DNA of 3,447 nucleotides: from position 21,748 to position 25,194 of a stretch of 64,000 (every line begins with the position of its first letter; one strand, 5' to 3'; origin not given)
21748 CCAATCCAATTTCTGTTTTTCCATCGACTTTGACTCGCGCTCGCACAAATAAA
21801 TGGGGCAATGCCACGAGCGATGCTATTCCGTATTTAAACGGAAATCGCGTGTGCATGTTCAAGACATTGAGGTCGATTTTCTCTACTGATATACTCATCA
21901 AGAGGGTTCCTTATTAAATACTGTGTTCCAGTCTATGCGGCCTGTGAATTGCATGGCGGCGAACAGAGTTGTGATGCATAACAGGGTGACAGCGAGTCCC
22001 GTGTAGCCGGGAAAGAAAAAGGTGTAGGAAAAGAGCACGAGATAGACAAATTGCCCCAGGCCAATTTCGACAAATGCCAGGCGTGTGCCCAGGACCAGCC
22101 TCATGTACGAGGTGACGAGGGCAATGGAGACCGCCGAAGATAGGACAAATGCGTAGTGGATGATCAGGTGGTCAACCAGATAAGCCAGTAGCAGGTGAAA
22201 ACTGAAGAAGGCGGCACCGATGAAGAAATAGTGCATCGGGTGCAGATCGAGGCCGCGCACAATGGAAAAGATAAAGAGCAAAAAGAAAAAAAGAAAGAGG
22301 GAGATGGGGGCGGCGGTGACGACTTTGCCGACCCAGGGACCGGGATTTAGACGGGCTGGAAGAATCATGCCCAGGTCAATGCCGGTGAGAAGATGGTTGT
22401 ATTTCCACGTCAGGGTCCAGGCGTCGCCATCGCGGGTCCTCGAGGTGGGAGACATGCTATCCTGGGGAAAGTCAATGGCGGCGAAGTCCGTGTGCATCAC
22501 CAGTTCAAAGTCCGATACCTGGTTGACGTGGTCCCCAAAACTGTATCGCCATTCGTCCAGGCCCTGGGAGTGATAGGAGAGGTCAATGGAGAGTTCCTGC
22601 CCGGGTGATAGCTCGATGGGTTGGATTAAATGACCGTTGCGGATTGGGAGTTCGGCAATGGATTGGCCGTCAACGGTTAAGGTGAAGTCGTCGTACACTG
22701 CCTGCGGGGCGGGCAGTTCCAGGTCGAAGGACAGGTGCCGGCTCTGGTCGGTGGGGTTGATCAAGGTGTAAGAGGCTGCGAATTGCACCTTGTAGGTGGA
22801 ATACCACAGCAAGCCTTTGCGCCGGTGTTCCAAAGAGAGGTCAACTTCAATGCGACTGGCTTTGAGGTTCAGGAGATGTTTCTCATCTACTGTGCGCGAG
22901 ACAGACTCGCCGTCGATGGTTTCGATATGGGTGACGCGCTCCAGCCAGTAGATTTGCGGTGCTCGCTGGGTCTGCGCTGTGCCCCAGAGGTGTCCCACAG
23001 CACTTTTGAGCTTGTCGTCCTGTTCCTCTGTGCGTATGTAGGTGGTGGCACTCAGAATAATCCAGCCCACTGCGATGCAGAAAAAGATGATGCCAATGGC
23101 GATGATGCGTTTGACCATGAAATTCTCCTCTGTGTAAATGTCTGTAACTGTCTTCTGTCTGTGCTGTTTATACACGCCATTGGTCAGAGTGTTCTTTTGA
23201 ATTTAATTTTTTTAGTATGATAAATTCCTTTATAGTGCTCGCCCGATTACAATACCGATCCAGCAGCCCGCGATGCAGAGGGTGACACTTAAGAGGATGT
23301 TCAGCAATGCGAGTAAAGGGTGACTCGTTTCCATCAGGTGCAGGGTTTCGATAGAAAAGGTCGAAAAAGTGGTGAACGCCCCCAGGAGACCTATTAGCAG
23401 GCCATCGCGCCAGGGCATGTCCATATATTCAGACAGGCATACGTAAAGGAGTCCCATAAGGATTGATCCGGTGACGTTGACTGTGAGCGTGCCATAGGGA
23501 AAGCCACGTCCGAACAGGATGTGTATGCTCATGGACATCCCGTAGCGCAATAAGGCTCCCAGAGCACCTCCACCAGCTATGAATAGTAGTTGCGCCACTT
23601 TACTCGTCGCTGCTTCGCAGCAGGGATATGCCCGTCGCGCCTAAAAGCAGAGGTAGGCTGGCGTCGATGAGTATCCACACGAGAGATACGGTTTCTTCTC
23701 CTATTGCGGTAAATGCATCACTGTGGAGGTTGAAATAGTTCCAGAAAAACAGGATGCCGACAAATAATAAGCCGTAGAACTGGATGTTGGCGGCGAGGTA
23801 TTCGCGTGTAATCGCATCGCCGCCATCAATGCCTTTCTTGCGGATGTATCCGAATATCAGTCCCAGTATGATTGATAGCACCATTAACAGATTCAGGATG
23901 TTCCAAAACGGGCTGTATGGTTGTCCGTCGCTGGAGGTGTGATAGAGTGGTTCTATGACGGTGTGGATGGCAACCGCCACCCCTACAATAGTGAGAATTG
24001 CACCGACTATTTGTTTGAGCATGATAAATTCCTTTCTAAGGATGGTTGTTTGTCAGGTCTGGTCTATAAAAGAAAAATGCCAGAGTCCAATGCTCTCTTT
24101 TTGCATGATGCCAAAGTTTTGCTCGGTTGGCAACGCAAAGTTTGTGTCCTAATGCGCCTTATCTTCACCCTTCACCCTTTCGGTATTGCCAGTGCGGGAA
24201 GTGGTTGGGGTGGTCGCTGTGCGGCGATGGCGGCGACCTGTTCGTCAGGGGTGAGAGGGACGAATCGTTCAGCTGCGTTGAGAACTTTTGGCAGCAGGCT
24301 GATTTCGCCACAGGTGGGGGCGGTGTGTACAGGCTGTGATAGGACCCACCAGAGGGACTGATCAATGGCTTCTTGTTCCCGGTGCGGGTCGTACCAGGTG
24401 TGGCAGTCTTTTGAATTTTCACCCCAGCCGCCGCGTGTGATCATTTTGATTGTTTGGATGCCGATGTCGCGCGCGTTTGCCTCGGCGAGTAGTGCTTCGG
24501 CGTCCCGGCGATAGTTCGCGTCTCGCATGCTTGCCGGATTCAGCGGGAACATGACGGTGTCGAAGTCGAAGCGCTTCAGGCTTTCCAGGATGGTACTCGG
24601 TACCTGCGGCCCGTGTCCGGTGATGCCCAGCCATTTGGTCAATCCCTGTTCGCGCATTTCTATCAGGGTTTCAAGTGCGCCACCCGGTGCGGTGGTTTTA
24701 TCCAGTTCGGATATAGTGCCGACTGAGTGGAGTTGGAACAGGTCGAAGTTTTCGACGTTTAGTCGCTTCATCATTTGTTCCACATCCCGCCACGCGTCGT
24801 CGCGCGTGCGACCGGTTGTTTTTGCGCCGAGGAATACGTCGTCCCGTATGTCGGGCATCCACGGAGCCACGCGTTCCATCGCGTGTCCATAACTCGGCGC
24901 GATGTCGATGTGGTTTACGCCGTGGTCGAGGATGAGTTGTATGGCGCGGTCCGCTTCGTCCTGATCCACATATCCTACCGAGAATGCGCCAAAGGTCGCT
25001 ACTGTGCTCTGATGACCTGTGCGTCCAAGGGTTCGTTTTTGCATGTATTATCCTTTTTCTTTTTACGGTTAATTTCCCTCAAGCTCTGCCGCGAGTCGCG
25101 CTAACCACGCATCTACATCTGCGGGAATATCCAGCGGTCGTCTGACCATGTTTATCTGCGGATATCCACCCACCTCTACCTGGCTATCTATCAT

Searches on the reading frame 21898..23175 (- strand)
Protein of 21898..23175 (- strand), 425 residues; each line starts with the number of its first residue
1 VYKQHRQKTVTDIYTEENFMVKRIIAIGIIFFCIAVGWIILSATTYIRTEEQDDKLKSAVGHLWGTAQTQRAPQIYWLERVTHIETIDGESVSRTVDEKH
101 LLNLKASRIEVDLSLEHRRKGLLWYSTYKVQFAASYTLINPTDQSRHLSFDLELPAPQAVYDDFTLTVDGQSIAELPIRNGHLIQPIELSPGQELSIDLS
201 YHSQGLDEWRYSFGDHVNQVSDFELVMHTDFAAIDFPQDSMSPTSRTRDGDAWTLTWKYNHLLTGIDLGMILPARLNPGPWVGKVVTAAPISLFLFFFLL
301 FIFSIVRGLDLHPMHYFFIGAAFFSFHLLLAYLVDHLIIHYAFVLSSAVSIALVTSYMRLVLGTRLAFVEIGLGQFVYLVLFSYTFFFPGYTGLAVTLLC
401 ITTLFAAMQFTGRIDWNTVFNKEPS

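Call 14: search_protein_families(library=pfam, proteins=[window:21898-23175:-], max_evalue=0.001)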
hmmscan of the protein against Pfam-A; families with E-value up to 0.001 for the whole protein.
window:21898-23175:- (425 aa): 1 family
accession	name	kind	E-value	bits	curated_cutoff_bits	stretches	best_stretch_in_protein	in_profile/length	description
PF06123.17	CreD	-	1.8e-14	53.9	23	1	293-417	304-428/428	Inner membrane protein CreD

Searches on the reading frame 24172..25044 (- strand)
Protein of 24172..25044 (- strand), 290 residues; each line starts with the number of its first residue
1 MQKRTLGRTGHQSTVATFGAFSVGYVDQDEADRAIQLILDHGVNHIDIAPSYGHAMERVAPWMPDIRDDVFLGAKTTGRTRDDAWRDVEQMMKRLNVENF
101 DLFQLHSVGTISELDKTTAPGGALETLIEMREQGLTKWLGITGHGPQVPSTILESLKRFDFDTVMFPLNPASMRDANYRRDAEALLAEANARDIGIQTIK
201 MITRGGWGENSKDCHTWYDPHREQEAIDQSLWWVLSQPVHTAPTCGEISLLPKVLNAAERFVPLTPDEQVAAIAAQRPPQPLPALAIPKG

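Call 14: search_protein_families(library=pfam, proteins=[window:24172-25044:-], max_evalue=0.001)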
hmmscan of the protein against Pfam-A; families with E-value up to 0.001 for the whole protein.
window:24172-25044:- (290 aa): 1 family
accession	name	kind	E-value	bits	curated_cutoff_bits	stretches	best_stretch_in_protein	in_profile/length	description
PF00248.27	Aldo_ket_red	-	2.6e-19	69.9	24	1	18-206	4-196/291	Aldo/keto reductase family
